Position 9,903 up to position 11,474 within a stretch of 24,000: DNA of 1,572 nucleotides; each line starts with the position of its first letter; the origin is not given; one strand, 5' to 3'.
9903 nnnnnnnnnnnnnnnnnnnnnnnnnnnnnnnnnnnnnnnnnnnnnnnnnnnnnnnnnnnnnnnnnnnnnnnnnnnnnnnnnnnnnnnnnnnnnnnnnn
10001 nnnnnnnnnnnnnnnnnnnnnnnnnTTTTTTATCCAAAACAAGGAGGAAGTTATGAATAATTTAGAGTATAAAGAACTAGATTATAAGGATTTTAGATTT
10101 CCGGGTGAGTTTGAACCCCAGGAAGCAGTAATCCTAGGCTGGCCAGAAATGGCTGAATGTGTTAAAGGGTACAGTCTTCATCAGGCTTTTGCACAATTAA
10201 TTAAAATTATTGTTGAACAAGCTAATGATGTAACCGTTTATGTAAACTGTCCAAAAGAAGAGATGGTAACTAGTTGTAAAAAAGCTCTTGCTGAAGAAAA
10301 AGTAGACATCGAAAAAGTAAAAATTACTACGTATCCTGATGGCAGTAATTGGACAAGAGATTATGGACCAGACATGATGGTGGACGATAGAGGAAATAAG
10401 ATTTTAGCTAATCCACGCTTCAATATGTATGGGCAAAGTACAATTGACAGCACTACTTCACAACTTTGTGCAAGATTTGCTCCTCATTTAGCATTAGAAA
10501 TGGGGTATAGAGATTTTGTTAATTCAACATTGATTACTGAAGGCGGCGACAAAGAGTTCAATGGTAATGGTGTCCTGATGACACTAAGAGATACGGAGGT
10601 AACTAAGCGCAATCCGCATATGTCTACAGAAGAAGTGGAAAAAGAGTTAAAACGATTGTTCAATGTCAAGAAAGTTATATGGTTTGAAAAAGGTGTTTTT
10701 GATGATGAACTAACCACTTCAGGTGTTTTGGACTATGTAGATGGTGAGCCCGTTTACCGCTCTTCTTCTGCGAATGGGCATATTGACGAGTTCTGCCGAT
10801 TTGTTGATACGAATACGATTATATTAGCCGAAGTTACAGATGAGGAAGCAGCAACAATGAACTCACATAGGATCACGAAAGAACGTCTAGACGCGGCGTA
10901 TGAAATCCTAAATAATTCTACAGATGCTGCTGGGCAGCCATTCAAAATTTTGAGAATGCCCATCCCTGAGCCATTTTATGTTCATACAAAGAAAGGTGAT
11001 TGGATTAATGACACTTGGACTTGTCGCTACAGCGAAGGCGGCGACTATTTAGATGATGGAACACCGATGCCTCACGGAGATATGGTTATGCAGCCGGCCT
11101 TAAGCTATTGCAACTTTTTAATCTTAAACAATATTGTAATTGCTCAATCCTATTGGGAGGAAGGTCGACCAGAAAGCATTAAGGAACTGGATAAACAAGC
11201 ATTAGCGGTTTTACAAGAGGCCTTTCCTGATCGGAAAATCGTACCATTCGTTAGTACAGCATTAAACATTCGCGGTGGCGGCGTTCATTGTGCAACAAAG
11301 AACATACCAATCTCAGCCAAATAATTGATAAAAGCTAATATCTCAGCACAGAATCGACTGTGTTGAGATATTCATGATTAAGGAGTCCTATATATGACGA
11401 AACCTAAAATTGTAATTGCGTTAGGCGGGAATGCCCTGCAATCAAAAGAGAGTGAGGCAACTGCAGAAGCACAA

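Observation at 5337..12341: Hybrid deiminase / carbamoyltransferase / carbamate-kinase operon matching neither the arginine nor the agmatine deiminase pathway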

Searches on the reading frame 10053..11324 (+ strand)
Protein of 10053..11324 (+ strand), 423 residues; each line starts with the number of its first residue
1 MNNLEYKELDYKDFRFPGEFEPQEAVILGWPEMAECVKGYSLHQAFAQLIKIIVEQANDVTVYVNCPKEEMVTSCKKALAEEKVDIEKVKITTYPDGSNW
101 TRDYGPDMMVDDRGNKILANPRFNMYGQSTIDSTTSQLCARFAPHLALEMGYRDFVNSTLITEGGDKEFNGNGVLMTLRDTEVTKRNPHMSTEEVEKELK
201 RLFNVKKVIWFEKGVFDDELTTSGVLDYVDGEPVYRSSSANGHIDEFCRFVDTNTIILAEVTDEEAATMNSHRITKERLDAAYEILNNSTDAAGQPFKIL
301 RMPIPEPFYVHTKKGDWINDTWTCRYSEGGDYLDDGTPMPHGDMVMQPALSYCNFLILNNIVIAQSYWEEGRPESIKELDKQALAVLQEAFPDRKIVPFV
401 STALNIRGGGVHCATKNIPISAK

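Call 3: search_protein_families(library=pfam, proteins=[window:10053-11324:+])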
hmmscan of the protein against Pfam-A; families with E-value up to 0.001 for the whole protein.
window:10053-11324:+ (423 aa): 1 family
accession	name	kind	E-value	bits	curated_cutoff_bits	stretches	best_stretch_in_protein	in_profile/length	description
PF04371.20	PAD_porph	-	1.4e-64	218.8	25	1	15-419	1-321/321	Porphyromonas-type peptidyl-arginine deiminase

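Call 4: search_protein_families(library=ncbifam, proteins=[window:10053-11324:+])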
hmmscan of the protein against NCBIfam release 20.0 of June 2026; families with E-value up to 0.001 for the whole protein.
window:10053-11324:+ (423 aa): 2 families
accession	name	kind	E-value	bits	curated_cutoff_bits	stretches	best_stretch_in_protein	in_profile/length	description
NF010070.0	PRK13551.1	subfamily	1.1e-49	169.2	483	2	13-222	12-213/365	agmatine deiminase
TIGR03380.1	agmatine_aguA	equivalog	1e-48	166.1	381.8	2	12-227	6-212/357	agmatine deiminase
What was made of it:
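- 10053..11324 (+): Pentein (PAD_porph) deiminase of a distinct 411-431 aa family (guanidino-X + H2O -> ureido-X + NH3). It scores 166 bits on the AguA model against a cutoff of 382 (call 4).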

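Call 6: search_solved_structures(query=window:10053-11324:+, show_alignments=2)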
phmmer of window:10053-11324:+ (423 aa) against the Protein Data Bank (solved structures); distinct sequences matched with E-value up to 0.001: 11.
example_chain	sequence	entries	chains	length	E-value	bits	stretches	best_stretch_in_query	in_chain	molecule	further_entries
1xkn_A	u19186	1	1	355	1.8e-29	106.2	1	15-310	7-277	putative peptidyl-arginine deiminase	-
2ewo_A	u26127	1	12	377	8.1e-29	104.1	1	13-420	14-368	Putative agmatine deiminase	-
6nib_A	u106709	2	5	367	3e-28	102.2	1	13-419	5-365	Porphyromonas-type peptidyl-arginine deiminase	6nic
1vkp_A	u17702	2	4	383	7e-27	97.7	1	14-420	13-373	AGMATINE IMINOHYDROLASE | Agmatine deiminase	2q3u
3h7c_X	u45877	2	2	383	7e-27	97.7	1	14-420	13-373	Agmatine deiminase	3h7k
2jer_A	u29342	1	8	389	2.2e-25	92.8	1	13-419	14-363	AGMATINE DEIMINASE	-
1zbr_A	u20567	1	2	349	3e-16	62.7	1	16-309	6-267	conserved hypothetical protein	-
6b10_A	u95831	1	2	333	5.9e-15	58.4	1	71-310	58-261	Putative peptidyl-arginine deiminase family protein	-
6b2w_A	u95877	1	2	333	8.1e-14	54.7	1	71-311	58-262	Putative peptidyl-arginine deiminase family protein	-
3hvm_A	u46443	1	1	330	1.2e-08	37.7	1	16-234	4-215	AGMATINE DEIMINASE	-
2cmu_A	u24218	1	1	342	1.2e-08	37.7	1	16-234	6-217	PUTATIVE PEPTIDYL-ARGININE DEIMINASE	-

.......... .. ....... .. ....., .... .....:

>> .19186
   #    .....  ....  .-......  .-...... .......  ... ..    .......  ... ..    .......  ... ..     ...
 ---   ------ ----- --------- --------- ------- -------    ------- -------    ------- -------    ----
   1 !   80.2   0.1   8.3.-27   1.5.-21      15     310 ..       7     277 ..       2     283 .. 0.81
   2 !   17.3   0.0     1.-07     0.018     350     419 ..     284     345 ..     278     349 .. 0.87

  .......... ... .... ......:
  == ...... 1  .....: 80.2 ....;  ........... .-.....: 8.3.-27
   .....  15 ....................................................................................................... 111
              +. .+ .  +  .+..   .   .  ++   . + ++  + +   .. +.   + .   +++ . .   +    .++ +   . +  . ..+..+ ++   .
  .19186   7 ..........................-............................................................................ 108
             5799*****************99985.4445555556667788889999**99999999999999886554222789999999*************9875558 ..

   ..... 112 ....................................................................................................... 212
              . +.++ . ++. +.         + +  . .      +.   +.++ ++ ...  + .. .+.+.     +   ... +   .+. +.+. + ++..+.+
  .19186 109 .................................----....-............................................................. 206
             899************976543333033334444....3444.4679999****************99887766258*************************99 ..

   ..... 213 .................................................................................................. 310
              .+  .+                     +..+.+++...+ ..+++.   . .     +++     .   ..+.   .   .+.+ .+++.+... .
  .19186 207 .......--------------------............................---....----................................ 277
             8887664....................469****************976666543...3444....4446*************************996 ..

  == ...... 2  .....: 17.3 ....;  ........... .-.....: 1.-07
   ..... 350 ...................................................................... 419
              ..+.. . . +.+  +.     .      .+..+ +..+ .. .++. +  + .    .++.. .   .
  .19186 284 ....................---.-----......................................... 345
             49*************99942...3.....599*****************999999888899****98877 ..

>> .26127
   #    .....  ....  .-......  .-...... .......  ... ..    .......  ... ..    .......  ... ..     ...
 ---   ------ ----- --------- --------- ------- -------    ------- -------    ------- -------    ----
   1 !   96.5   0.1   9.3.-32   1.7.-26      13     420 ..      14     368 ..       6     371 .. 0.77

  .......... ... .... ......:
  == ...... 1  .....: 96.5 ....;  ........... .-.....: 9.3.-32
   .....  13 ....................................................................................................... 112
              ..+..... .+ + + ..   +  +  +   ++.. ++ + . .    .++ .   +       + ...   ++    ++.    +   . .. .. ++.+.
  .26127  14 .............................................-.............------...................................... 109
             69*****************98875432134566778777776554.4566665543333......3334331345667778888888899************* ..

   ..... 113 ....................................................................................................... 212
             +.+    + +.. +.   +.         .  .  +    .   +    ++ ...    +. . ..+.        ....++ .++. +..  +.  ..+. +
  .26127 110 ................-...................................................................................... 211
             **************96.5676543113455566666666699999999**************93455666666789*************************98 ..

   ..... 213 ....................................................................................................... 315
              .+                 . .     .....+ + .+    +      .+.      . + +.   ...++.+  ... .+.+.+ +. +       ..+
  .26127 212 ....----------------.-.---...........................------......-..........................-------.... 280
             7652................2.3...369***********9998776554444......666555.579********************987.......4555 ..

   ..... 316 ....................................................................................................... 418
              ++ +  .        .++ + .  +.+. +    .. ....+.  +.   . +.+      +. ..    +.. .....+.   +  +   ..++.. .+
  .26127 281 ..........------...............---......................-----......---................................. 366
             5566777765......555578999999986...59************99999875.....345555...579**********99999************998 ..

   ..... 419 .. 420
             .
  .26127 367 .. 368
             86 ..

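Call 11: find_homologous_proteins(query=window:10053-11324:+, max_evalue=1e-20)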
Query window:10053-11324:+ (423 aa): 525 proteins with E <= 1e-20 among 3587 candidates; the best 120 are listed.
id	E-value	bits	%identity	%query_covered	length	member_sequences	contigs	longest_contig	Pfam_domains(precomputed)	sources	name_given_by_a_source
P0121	3.6e-273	924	91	100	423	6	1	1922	PF04371.21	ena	-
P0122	4.8e-252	854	83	100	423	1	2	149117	PF04371.21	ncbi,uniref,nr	ncbi:agmatine deiminase [Enterococcus sp. PF1-24]|uniref:agmatine deiminase family protein n=1 Tax=u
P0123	1.8e-251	852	83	100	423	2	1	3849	PF04371.21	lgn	-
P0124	1.3e-242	823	80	100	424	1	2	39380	PF04371.21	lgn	-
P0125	5.1e-240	815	81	100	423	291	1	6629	PF04371.21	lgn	-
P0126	2.3e-229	780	77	100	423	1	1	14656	PF04371.21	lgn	-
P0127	2.3e-217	740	75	97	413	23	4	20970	PF04371.21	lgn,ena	-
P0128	1.4e-208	711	70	100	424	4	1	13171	PF04371.21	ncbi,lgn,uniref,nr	ncbi:agmatine deiminase family protein [Facklamia hominis]|uniref:Agmatine deiminase family protein 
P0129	6.5e-204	696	71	99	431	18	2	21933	PF04371.21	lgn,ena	-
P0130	5.1e-196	670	67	99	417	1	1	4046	PF04371.21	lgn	-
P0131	1.4e-179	616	64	97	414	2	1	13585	PF04371.21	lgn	-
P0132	1.7e-172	592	63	97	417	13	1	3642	PF04371.21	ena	-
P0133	2.3e-172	592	62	96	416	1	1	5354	PF04371.21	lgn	-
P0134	4.3e-170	584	61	97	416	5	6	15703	PF04371.21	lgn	-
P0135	1.8e-164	566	59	98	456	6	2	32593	PF04371.21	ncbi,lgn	-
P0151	8.8e-146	504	54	99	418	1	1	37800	PF04371.21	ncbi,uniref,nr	ncbi:agmatine deiminase family protein [Romboutsia weinsteinii]|uniref:Agmatine deiminase family pro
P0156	3.7e-144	499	56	96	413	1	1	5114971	PF04371.21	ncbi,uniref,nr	ncbi:agmatine deiminase family protein [Bacillus mycoides]|uniref:agmatine deiminase family protein 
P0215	1.3e-140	487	51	96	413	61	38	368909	PF04371.21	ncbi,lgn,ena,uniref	ncbi:agmatine deiminase family protein [Candidatus Allofournierella excrementavium]|uniref:agmatine 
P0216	2.6e-140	486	53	96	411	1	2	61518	PF04371.21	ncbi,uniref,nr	ncbi:agmatine deiminase family protein [Adlercreutzia sp. R25]|uniref:Agmatine deiminase family prot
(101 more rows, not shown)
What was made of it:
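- Databases label the deiminase as agmatine deiminase (call 11).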

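Call 12: find_encoding_contigs(protein=P0122, flank=10000, max_places=2)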
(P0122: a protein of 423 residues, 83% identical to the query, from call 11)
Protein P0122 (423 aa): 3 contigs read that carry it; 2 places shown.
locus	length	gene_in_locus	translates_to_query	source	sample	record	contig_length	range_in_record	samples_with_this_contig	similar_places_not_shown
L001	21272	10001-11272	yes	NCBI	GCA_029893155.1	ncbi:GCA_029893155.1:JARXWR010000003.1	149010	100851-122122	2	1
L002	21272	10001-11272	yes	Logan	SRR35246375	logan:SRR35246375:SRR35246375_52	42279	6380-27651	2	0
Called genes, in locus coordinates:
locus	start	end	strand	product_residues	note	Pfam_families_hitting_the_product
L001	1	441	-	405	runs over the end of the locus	-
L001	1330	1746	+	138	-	PF14278:TetR_C_8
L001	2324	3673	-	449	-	-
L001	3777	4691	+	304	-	PF07905:PucR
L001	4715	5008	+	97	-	PF01527:HTH_Tnp_1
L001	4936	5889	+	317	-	PF13276:HTH_21, PF00665:rve, PF13683:rve_3, PF13333:rve_2 (weak)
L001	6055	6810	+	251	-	PF13556:HTH_30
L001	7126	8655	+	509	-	PF03606:DcuC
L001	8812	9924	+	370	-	PF02729:OTCace_N, PF00185:OTCace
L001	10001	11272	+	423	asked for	PF04371:PAD_porph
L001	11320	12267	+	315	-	PF00696:AA_kinase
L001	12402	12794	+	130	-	-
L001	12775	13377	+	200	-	PF04198:Sugar-bind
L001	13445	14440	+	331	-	PF00389:2-Hacid_dh, PF02826:2-Hacid_dh_C, PF01262:AlaDh_PNT_C, PF07991:KARI_N (weak), PF03446:NAD_binding_2 (weak)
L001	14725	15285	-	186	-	PF00589:Phage_integrase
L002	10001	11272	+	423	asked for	PF04371:PAD_porph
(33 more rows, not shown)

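Call 13: find_encoding_contigs(protein=P0156, flank=10000, max_places=2)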
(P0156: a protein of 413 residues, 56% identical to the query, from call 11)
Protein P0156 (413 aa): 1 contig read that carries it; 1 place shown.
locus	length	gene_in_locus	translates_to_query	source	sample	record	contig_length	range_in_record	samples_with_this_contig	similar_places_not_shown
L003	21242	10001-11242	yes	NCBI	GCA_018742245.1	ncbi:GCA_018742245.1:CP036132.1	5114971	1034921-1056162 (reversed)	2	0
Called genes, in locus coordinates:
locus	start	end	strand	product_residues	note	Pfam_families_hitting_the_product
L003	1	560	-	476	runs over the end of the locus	PF03703:bPH_2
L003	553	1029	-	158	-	PF03703:bPH_2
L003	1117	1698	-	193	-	PF00440:TetR_N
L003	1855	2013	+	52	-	-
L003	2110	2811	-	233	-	PF02589:LUD_dom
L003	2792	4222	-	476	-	PF02589:LUD_dom, PF13187:Fer4_9 (faint), PF13183:Fer4_8, PF13237:Fer4_10 (faint), PF11870:LutB_C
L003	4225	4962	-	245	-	PF02754:CCG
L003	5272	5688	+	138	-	PF18423:zf_CopZ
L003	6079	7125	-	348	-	PF13515:FUSC_2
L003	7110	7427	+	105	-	-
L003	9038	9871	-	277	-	PF00376:MerR, PF13411:MerR_1, PF06445:GyrI-like (weak)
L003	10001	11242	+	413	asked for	PF04371:PAD_porph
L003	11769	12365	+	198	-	PF02293:AmiS_UreI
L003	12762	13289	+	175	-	-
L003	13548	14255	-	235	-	PF12787:EcsC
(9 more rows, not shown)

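Call 14: find_encoding_contigs(protein=P0215, flank=10000, max_places=2)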
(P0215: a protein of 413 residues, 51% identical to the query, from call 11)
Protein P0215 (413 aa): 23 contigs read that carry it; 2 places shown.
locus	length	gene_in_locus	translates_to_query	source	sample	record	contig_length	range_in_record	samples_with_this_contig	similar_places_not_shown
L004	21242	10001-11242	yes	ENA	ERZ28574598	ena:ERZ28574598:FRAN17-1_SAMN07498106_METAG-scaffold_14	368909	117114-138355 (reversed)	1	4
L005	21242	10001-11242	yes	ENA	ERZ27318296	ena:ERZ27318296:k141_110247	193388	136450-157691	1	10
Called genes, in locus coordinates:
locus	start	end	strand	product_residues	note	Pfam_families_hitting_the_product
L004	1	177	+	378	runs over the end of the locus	PF01979:Amidohydro_1, PF07969:Amidohydro_3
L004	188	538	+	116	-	PF03960:ArsC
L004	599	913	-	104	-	PF05437:AzlD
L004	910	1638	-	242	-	PF03591:AzlC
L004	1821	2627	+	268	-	PF00702:Hydrolase (faint), PF05116:S6PP (faint), PF08282:Hydrolase_3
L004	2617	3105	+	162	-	PF03167:UDG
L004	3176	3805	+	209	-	PF10112:Halogen_Hydrol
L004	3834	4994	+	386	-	PF05816:TelA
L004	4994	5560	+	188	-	PF04011:LemA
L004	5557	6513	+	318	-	PF04536:TPM_phosphatase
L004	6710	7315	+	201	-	PF00440:TetR_N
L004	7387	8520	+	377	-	PF02729:OTCace_N, PF00185:OTCace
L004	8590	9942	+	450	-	PF03553:Na_H_antiporter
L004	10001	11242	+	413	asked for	PF04371:PAD_porph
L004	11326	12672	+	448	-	PF07670:Gate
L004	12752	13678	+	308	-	PF00696:AA_kinase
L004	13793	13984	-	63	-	-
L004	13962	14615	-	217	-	PF02677:QueH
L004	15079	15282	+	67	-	PF05979:DUF896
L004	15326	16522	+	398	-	PF01545:Cation_efflux, PF16916:ZT_dimer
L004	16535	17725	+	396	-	PF00155:Aminotran_1_2, PF12897:Asp_aminotransf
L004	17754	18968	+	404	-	PF00180:Iso_dh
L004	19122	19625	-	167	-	PF11193:DUF2812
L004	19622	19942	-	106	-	PF03551:PadR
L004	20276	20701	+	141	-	PF00011:HSP20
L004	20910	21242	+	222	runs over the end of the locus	PF13560:HTH_31, PF01381:HTH_3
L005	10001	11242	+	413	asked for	PF04371:PAD_porph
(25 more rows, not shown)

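Call 16: find_encoding_contigs(protein=P0216, flank=10000, max_places=1)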
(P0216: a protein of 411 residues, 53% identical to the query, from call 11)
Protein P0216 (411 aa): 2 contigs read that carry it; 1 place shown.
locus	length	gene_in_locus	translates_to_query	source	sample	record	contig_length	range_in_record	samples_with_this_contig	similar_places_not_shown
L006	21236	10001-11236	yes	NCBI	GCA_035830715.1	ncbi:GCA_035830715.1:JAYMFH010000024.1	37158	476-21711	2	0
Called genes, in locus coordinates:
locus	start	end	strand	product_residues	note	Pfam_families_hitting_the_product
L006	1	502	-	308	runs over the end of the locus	PF00589:Phage_integrase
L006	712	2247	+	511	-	PF10112:Halogen_Hydrol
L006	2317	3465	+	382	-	PF05816:TelA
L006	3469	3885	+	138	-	PF03652:RuvX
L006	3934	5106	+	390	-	PF02618:YceG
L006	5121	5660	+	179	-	PF00702:Hydrolase (weak), PF13242:Hydrolase_like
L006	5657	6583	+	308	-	PF08501:Shikimate_dh_N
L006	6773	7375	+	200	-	PF00440:TetR_N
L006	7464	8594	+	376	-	PF02729:OTCace_N, PF00185:OTCace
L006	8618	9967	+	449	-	PF03553:Na_H_antiporter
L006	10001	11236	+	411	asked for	PF04371:PAD_porph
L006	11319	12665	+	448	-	PF07670:Gate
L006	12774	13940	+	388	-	PF01264:Chorismate_synt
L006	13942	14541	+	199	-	PF13238:AAA_18 (faint), PF01202:SKI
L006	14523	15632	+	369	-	PF13685:Fe-ADH_2, PF01761:DHQ_synthase, PF24621:DHQS_C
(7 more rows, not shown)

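Call 17: find_encoding_contigs(protein=P0151, flank=10000, max_places=1)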
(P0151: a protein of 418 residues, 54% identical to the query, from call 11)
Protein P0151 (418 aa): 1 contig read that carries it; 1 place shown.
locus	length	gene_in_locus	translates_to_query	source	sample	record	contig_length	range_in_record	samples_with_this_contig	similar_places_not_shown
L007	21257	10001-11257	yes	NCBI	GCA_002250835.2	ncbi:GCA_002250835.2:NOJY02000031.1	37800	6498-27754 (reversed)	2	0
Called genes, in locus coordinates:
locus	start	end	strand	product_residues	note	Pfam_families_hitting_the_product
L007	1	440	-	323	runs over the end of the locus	PF13593:SBF_like, PF01758:SBF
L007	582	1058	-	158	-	PF11188:DUF2975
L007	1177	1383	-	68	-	PF13783:DUF4177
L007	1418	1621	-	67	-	PF13560:HTH_31, PF12844:HTH_19, PF13443:HTH_26 (weak), PF01381:HTH_3, PF07022:Phage_CI_repr (weak)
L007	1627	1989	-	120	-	-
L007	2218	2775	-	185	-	PF13302:Acetyltransf_3, PF13420:Acetyltransf_4, PF00583:Acetyltransf_1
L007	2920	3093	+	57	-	-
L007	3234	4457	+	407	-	PF05977:MFS_3, PF07690:MFS_1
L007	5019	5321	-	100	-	-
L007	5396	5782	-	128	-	-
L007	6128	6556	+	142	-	PF16111:DUF4829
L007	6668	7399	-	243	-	PF01261:AP_endonuc_2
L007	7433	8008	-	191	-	PF13302:Acetyltransf_3, PF13420:Acetyltransf_4, PF00583:Acetyltransf_1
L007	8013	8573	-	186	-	PF13302:Acetyltransf_3, PF00583:Acetyltransf_1 (weak)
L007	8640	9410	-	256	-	-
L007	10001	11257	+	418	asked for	PF04371:PAD_porph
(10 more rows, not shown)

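Call 18: find_encoding_contigs(protein=P0128, flank=10000, max_places=1)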
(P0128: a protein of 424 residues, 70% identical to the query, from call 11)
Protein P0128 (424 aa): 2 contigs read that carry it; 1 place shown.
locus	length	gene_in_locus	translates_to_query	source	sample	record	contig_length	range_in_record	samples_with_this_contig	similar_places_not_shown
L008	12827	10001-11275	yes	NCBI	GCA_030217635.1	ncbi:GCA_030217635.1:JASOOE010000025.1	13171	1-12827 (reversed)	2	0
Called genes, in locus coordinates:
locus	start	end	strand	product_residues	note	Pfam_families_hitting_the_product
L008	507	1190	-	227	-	PF00027:cNMP_binding, PF13545:HTH_Crp_2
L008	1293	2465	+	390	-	PF01546:Peptidase_M20, PF07687:M20_dimer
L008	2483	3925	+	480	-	PF03600:CitMHS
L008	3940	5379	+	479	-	PF03600:CitMHS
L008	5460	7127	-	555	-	PF07905:PucR, PF13556:HTH_30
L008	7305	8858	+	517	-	PF03606:DcuC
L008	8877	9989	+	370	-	PF02729:OTCace_N, PF00185:OTCace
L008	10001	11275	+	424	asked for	PF04371:PAD_porph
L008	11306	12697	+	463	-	PF03606:DcuC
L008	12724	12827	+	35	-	?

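Call 22: find_related_loci(query=A1, collection=genome_contigs, flank=10000)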
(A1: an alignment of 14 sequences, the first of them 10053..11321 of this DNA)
Query A1 (423 aa) in genome_contigs; peptide patterns used: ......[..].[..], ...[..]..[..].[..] (x = any residue, [..] = any of these).
37 stretches matched a pattern; 28 encode a relative of the query (tblastn E <= 1e-3); 24 distinct loci.
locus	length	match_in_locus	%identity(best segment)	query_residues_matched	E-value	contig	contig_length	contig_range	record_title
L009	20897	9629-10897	82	1-423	0e+0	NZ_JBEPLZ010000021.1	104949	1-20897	Enterocloster citroniae strain DSM 19261 Ga0480187_21, whole genome shotgun sequence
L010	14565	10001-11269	82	1-423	0e+0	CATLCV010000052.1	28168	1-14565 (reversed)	MAG TPA_asm: uncultured Lachnospiraceae bacterium isolate MGG09759_1680015481 genome assembly, contig: ERR3199635_1646,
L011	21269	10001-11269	82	1-423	0e+0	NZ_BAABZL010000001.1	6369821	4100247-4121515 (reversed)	Enterocloster aldenensis strain k25-0101-E9 sequence1, whole genome shotgun sequence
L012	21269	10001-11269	83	1-423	0e+0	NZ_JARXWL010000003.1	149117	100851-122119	Enterococcus sp. PF1-24 Ga0505171_03, whole genome shotgun sequence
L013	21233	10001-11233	75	8-418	0e+0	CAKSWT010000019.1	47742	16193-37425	MAG: uncultured Oscillospiraceae bacterium isolate REFINED_METABAT215_TOP10_CONTIGS_1500_ASSEMBLY_K77_MERGED__Hadza_PheC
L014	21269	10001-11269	82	1-423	0e+0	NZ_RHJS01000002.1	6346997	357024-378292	Schaedlerella arabinosiphila strain DSM 106076 000000F_quiver_pilon, whole genome shotgun sequence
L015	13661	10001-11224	62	14-423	3e-174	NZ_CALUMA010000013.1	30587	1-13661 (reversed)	MAG: uncultured Slackia sp. isolate E40__bin219 E40__k127_230797, whole genome shotgun sequence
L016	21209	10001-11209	61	14-418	4e-170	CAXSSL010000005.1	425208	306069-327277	Clostridiales bacterium VE202-15 isolate CC00199 genome assembly, contig: CC00199_5_NODE_5_length_425208_cov_173.852923,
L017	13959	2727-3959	59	10-423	1e-166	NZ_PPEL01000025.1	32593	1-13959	Rubneribacter badeniensis strain ResAG-85 ResAG85T_contig_025, whole genome shotgun sequence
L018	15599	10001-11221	58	10-418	1e-163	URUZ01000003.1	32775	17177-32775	uncultured Clostridium sp. isolate UMGS1373 genome assembly, contig: NODE_285_length_32775_cov_3.687229, whole genome sh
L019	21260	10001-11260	54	3-422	9e-155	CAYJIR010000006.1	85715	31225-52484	MAG TPA_asm: uncultured Oscillospiraceae bacterium isolate ERP123703_co3_13 genome assembly, contig: NODE_220_length_857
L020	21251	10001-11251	55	5-418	1e-151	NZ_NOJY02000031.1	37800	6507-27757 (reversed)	Romboutsia weinsteinii strain CCRI-19649 CCRI-19649_NODE_31_length_37800_cov_175.729, whole genome shotgun sequence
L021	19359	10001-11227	53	9-418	6e-151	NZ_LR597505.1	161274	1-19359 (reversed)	Enorma burkinafasonensis strain Marseille-P9525, whole genome shotgun sequence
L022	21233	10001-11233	55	14-421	1e-149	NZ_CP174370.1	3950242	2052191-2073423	Clostridium sp. MB05 chromosome, complete genome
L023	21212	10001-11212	53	14-418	1e-145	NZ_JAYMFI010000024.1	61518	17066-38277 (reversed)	Adlercreutzia shanghongiae strain R25 contig24, whole genome shotgun sequence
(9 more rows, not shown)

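Call 37: search_protein_representatives(protein=window:10053-11321:+)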
Query: 423 residues. Proteins with E-value up to 0.001 (for the whole library): 2884; up to 1e-10: 1142; up to 1e-30: 186. The best 150 are listed.
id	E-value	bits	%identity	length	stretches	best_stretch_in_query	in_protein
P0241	1.7e-128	445.7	50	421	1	13-419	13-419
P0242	2.7e-110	385.7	46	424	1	2-420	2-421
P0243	5.0e-103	361.8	44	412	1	9-418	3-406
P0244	1.3e-102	360.4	44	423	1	13-423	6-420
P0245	1.9e-93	330.2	42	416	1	13-420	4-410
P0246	8.2e-91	321.5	42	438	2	91-419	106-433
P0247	5.6e-90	318.8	42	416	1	13-419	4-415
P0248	9.2e-84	298.3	41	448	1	13-420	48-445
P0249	9.3e-84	298.3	39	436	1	15-421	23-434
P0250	3.5e-80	286.5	37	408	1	15-419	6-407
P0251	9.9e-80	285.0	39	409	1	13-420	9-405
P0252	1.1e-78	281.7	39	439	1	12-421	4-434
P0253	8.1e-78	278.7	38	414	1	13-419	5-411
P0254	3.3e-75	270.1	38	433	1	16-422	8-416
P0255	7.8e-71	255.7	36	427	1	13-419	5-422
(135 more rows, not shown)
